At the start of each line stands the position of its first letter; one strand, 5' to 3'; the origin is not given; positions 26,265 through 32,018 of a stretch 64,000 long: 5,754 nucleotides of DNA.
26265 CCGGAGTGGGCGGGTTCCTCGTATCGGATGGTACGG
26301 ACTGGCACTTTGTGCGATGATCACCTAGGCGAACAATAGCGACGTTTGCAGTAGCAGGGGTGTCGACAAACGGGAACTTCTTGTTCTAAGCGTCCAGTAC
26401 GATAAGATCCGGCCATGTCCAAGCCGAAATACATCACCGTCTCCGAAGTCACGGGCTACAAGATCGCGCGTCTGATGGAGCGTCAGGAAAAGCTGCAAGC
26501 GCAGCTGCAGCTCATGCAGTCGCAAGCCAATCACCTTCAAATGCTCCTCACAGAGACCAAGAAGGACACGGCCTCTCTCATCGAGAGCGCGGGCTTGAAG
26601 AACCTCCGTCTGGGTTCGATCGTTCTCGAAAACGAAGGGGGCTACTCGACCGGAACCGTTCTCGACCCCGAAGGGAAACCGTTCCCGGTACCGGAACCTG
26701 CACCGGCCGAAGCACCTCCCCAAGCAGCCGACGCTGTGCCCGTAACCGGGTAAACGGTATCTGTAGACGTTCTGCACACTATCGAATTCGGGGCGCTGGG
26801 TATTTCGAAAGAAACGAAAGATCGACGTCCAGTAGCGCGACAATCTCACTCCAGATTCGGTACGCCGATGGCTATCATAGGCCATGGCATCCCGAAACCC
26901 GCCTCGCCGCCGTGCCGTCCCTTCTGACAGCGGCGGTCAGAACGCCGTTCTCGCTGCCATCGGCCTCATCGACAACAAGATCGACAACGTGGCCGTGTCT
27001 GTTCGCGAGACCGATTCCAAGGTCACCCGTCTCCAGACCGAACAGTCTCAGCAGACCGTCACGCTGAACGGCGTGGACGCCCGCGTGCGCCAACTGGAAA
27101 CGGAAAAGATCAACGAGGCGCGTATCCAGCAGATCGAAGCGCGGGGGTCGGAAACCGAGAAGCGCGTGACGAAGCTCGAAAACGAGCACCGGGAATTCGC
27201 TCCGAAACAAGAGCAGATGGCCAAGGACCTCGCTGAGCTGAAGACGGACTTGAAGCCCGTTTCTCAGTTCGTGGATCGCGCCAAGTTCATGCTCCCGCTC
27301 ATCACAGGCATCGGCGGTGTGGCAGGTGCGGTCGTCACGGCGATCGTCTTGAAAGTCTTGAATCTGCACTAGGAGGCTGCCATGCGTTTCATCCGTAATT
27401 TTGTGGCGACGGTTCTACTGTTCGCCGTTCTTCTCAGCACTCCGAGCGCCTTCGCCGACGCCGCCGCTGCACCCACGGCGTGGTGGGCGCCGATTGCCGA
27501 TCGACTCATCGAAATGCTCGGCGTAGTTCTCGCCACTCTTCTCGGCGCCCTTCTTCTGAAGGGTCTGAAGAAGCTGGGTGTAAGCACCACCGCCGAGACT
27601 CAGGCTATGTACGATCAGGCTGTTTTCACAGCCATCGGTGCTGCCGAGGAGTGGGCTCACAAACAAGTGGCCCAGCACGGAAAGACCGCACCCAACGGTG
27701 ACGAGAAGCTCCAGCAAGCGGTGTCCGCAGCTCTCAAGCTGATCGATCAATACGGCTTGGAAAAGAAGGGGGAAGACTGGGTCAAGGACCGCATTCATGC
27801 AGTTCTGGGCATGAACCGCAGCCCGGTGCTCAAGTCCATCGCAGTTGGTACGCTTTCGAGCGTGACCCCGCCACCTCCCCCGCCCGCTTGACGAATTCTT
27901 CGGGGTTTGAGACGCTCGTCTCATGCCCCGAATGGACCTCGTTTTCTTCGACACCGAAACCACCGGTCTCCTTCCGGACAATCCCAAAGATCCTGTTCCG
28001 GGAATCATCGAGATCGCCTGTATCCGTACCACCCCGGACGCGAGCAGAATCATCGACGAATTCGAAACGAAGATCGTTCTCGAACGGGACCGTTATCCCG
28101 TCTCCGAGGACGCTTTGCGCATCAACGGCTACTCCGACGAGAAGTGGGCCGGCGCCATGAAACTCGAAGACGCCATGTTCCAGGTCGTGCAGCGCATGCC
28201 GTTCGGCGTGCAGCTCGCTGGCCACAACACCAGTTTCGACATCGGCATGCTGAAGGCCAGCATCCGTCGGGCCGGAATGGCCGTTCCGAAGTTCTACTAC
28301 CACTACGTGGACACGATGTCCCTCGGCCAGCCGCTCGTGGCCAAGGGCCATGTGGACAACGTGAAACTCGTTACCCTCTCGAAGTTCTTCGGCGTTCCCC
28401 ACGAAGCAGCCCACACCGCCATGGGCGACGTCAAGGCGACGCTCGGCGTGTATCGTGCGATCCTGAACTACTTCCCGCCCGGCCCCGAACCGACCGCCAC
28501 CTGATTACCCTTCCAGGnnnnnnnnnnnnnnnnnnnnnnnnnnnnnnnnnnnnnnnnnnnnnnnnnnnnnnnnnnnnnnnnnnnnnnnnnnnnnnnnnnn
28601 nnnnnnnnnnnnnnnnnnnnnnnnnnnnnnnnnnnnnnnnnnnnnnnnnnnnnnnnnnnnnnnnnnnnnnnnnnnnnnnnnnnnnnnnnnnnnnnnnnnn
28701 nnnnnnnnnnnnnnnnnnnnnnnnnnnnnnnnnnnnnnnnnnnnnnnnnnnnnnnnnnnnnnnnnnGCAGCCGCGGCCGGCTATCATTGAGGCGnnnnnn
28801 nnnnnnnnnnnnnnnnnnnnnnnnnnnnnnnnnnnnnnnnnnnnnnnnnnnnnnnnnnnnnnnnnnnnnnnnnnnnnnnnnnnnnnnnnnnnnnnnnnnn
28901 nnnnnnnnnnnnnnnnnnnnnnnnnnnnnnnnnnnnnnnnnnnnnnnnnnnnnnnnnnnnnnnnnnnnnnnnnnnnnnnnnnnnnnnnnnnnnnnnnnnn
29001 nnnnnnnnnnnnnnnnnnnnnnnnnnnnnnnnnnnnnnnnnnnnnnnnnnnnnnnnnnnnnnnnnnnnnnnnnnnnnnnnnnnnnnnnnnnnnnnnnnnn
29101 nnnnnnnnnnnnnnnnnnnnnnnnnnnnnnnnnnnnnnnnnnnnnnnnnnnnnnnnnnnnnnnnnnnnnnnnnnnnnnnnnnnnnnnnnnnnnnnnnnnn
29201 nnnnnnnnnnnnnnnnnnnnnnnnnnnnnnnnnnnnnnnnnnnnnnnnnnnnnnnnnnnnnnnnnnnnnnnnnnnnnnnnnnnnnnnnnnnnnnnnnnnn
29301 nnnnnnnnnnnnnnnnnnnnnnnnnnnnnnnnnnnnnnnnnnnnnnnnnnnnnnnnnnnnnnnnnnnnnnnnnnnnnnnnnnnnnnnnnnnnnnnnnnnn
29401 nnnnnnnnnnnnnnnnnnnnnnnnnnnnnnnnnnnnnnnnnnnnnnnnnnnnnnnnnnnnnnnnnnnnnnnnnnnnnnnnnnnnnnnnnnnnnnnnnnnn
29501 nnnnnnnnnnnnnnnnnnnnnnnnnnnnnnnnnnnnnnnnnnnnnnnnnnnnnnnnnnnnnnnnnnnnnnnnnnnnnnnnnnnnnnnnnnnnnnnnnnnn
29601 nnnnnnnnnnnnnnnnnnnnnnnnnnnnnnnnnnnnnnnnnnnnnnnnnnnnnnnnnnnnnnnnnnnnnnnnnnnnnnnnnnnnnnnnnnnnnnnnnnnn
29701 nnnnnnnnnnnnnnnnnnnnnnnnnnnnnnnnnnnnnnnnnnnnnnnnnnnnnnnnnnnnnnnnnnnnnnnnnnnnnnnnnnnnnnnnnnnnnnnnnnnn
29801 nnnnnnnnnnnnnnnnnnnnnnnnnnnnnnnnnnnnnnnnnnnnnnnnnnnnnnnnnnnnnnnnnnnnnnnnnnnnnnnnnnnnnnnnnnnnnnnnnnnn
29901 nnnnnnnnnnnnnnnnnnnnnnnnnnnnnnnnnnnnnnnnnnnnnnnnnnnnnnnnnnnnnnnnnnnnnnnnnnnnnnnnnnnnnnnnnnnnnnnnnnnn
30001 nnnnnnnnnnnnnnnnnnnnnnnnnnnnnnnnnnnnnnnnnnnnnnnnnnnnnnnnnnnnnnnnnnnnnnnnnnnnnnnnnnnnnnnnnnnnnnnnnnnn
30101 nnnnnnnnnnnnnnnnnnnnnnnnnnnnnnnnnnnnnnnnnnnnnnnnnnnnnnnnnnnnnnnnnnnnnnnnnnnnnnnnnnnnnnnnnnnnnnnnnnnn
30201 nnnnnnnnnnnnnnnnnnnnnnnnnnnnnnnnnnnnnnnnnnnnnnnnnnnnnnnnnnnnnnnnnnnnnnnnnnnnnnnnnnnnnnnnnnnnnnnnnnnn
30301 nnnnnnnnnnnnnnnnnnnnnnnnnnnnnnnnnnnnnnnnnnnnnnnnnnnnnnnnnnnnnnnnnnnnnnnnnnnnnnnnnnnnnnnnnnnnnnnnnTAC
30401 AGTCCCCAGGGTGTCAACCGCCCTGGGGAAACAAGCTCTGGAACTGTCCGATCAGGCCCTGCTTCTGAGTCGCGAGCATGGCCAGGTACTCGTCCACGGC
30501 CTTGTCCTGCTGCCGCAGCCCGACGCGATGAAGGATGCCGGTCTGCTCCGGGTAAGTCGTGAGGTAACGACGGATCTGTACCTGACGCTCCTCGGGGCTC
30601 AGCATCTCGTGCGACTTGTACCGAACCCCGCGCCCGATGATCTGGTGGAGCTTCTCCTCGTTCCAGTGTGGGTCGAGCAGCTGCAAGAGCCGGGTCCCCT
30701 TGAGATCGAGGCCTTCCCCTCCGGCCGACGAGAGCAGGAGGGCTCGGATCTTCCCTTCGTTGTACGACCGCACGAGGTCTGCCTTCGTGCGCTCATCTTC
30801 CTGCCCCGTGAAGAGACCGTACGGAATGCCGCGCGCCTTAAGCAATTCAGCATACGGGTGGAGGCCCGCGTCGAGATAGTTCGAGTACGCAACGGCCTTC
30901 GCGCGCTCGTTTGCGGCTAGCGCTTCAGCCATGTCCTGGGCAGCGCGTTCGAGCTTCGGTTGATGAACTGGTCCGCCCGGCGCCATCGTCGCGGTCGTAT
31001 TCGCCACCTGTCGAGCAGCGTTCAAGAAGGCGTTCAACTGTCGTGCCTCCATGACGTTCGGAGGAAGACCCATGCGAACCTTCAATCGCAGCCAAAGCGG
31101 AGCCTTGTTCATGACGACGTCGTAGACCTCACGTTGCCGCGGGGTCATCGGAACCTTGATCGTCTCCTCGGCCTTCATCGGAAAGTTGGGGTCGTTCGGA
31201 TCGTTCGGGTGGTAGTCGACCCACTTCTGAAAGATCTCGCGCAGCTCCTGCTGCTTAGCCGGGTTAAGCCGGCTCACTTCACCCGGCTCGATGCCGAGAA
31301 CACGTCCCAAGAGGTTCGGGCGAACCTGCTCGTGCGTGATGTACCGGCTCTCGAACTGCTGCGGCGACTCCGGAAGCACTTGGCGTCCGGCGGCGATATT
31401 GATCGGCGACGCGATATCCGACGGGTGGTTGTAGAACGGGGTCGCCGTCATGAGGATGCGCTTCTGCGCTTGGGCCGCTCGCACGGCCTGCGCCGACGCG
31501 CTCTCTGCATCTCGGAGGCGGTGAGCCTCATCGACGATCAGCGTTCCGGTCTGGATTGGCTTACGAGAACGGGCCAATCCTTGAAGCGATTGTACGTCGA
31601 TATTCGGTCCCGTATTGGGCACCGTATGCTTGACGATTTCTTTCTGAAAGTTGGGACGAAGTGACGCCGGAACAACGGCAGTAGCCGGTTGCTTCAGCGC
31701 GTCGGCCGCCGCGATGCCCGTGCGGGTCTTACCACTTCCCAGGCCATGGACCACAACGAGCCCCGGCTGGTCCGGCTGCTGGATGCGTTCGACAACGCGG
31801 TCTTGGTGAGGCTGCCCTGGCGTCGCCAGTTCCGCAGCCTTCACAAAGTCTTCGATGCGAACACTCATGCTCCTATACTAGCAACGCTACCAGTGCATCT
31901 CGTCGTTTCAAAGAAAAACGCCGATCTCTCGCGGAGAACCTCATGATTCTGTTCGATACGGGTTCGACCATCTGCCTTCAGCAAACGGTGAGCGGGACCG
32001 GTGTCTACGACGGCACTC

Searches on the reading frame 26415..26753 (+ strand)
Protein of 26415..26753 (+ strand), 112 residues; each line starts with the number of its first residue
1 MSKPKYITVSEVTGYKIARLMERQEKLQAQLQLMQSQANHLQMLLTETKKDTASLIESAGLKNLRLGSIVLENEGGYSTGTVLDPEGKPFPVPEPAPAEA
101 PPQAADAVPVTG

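Call 38: search_protein_families(library=pfam, max_evalue=0.01, proteins=[window:26415-26753:+])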
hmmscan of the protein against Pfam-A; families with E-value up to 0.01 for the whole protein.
window:26415-26753:+ (112 aa): 0 families

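Call 46: search_protein_families(library=pfam, max_evalue=1, proteins=[window:26415-26753:+])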
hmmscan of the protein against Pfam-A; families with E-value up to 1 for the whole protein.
window:26415-26753:+ (112 aa): 1 family
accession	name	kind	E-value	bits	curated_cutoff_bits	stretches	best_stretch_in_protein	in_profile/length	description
PF23984.1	DUF7307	-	0.1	13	27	1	17-66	2-52/129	Pam3 gp33-like protein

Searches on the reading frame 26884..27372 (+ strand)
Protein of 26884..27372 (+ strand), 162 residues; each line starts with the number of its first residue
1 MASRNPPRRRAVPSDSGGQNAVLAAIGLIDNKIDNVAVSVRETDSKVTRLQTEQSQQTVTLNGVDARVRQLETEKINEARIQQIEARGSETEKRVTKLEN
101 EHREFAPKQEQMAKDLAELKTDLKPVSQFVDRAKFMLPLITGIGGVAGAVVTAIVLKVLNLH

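Call 38: search_protein_families(library=pfam, max_evalue=0.01, proteins=[window:26884-27372:+])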
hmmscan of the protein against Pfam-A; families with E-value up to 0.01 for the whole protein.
window:26884-27372:+ (162 aa): 3 families
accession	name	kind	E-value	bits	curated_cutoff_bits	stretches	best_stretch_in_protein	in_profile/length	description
PF15294.11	Leu_zip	-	0.0021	18.1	28.2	1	13-133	121-238/275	Leucine zipper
PF07889.17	DUF1664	-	0.0058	17.1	34.6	0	25-78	67-119/124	Protein of unknown function (DUF1664)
PF10779.14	XhlA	-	0.0077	16.8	34.7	1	79-124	4-49/67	Haemolysin XhlA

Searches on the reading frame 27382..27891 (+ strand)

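Call 38: search_protein_families(library=pfam, max_evalue=0.01, proteins=[window:27382-27891:+])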
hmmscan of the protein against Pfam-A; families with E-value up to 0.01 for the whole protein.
window:27382-27891:+ (169 aa): 1 family
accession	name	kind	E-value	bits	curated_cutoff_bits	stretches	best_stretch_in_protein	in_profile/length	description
PF09682.15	Phage_holin_6_1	-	0.0019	19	24.9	1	42-135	5-89/101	Bacteriophage holin of superfamily 6 (Holin_LLH)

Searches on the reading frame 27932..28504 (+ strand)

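Call 38: search_protein_families(library=pfam, max_evalue=0.01, proteins=[window:27932-28504:+])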
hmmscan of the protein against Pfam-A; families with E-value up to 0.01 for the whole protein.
window:27932-28504:+ (190 aa): 3 families
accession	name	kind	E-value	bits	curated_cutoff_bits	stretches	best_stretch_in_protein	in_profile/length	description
PF00929.31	RNase_T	-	7.8e-19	69.2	24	1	4-174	1-164/164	Exonuclease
PF16473.11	Rv2179c-like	-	0.00018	21.7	27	1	25-169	18-172/177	3'-5' exoribonuclease Rv2179c-like domain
PF13482.12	RNase_H_2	-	0.008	16.6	22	0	4-18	1-15/165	RNase_H superfamily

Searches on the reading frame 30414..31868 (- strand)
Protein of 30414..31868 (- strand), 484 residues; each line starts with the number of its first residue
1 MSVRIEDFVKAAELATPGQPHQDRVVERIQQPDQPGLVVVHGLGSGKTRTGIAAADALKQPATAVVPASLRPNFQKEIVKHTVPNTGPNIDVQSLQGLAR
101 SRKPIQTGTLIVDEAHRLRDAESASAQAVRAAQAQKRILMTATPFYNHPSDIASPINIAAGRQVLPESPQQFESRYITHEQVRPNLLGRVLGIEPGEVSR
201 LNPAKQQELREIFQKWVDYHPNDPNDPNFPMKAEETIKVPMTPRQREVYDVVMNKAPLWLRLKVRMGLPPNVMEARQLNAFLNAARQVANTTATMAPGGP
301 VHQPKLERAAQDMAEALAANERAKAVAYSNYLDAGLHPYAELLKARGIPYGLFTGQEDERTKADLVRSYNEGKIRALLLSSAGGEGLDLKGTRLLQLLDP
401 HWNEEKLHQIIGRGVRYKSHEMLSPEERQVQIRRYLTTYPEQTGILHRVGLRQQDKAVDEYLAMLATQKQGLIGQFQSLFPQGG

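Call 16: search_protein_families(library=phrogs, proteins=[window:30414-31868:-], max_evalue=0.001)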
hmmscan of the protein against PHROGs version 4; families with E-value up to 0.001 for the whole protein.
window:30414-31868:- (484 aa): 4 families
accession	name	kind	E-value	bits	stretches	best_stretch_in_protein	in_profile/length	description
phrog_62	-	DNA, RNA and nucleotide metabolism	1.4e-45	156.3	1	16-420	695-1100/1881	DNA helicase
phrog_16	-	DNA, RNA and nucleotide metabolism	3.7e-16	59.5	2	310-418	479-587/986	DNA helicase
phrog_23807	-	unknown function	1.9e-05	23.6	0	104-255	258-386/1053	-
phrog_1685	-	unknown function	0.00031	19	0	206-256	1169-1221/2278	-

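Call 38: search_protein_families(library=pfam, max_evalue=0.01, proteins=[window:30414-31868:-])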
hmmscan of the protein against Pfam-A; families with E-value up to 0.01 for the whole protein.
window:30414-31868:- (484 aa): 6 families
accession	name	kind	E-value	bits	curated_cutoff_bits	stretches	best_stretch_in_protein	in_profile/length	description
PF00176.29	SNF2-rel_dom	-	1.9e-15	57.2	24.9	1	105-260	124-260/290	SNF2-related domain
PF00271.37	Helicase_C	-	2.7e-12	47.4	23.5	1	315-417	8-109/110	Helicase conserved C-terminal domain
PF04851.21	ResIII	-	3.8e-09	37.1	22.5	1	100-145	119-163/164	Type III restriction enzyme, res subunit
PF00270.35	DEAD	-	0.00034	20.8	26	1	106-145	117-161/167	DEAD/DEAH box helicase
PF18766.7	SWI2_SNF2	-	0.00061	20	26.7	0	24-60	8-44/221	SWI2/SNF2 ATPase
PF09848.15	SLFN-g3_helicase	-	0.0034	17.1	24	1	38-131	4-104/354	Schlafen group 3, DNA/RNA helicase domain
